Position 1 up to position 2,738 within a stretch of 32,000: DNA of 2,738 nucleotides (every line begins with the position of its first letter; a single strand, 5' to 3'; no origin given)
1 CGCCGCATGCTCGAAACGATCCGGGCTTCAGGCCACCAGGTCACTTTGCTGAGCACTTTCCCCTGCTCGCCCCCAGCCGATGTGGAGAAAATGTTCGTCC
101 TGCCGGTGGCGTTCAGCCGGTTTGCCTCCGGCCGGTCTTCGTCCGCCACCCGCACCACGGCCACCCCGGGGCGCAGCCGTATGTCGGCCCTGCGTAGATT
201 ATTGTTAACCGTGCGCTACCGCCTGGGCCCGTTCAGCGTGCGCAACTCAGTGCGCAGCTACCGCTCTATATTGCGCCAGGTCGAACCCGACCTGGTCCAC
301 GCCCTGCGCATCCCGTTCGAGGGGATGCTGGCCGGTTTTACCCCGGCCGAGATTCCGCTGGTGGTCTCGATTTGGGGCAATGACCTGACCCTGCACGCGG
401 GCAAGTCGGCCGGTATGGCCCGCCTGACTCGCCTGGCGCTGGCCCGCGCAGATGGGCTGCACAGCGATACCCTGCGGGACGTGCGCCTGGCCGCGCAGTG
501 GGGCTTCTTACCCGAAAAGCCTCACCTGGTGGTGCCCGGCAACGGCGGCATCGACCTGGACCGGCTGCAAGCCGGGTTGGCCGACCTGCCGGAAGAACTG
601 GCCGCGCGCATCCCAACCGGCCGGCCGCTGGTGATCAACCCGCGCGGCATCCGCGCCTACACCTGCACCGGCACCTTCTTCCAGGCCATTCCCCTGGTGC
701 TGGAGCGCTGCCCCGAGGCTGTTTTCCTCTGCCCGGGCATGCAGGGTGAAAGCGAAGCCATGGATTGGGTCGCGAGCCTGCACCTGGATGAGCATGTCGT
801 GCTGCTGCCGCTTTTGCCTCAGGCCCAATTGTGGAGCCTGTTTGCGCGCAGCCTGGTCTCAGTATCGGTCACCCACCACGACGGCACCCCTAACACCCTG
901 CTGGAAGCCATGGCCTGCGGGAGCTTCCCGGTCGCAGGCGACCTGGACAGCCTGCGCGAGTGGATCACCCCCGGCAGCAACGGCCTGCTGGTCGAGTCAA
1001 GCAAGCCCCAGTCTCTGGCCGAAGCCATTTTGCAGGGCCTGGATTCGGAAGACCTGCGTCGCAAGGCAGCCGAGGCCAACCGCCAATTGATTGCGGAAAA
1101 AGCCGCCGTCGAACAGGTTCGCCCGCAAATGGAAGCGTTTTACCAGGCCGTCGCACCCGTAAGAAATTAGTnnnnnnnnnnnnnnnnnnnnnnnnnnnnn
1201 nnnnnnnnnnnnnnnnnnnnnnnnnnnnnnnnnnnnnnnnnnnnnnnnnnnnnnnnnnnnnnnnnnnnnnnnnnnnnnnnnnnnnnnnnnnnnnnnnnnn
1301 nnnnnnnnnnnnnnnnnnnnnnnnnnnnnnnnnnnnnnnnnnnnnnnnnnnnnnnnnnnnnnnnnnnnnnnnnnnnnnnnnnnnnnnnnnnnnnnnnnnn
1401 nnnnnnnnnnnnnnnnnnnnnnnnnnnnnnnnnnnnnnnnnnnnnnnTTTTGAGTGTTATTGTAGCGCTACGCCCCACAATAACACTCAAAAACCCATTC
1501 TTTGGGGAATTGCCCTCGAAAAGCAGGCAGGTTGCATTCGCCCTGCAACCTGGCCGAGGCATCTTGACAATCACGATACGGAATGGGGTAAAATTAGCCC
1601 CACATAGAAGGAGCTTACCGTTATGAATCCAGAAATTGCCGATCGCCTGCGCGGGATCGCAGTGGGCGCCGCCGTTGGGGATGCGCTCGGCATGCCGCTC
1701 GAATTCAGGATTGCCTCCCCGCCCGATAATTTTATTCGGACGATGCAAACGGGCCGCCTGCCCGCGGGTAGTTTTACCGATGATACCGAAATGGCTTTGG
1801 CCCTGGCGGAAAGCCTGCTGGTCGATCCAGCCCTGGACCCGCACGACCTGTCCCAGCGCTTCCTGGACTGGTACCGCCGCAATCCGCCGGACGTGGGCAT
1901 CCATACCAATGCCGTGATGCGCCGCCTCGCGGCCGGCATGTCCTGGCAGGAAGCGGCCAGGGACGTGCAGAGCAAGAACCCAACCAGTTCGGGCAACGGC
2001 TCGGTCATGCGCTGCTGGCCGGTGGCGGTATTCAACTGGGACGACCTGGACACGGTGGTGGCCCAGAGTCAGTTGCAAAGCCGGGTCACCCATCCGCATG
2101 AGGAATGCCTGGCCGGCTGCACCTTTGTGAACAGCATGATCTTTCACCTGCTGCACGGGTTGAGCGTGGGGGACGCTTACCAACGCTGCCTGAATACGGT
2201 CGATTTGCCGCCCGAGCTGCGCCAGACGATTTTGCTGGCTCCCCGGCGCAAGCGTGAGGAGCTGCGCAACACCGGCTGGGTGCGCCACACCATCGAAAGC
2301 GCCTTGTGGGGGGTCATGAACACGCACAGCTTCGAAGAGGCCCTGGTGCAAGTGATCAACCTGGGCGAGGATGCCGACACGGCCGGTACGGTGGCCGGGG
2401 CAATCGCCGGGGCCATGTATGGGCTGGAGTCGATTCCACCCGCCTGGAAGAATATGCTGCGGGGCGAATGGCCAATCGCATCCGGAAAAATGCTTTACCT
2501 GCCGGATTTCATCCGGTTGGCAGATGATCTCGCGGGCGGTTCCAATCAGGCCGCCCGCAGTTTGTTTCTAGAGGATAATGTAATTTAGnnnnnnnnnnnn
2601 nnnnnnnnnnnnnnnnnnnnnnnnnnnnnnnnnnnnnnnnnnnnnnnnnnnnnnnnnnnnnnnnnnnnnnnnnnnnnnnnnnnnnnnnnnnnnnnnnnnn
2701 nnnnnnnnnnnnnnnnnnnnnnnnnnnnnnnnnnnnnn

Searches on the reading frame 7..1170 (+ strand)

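Call 9: search_protein_families(library=pfam, proteins=[window:7-1170:+], max_evalue=0.001)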
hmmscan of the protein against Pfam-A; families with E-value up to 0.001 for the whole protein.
window:7-1170:+ (387 aa): 6 families
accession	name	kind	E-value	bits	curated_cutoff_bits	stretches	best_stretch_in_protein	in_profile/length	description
PF00534.26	Glycos_transf_1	-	1.8e-18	67.1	26.4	1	224-360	33-171/172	Glycosyl transferases group 1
PF13692.12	Glyco_trans_1_4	-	4.3e-17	63.1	27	1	223-345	19-140/142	Glycosyl transferases group 1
PF13579.12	Glyco_trans_4_4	-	5.9e-10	40.1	29.7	1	3-177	12-156/158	Glycosyl transferase 4-like domain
PF13524.12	Glyco_trans_1_2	-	1.3e-09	38.6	25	1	254-364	24-131/144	Glycosyl transferase-like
PF13477.12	Glyco_trans_4_2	-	7.1e-06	26.7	23.4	1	75-154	57-138/139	Glycosyl transferase 4-like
PF13439.12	Glyco_transf_4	-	0.00033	21.2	28.5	0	5-175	15-162/170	Glycosyltransferase Family 4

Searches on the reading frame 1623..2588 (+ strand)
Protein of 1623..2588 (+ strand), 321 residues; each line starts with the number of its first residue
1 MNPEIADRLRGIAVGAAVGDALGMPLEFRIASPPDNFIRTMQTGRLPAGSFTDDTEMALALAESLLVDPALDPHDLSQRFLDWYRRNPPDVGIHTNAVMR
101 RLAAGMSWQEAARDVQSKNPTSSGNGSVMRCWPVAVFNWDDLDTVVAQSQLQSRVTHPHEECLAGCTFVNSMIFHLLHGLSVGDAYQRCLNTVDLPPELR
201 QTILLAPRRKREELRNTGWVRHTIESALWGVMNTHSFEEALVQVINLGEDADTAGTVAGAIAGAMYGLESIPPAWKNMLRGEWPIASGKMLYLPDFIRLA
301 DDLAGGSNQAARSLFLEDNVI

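Call 9: search_protein_families(library=pfam, proteins=[window:1623-2588:+], max_evalue=0.001)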
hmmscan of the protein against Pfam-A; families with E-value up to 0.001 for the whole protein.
window:1623-2588:+ (321 aa): 1 family
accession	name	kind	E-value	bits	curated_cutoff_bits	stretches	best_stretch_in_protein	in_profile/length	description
PF03747.19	ADP_ribosyl_GH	-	2.9e-70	237.6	26.2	1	12-273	2-286/287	ADP-ribosylglycohydrolase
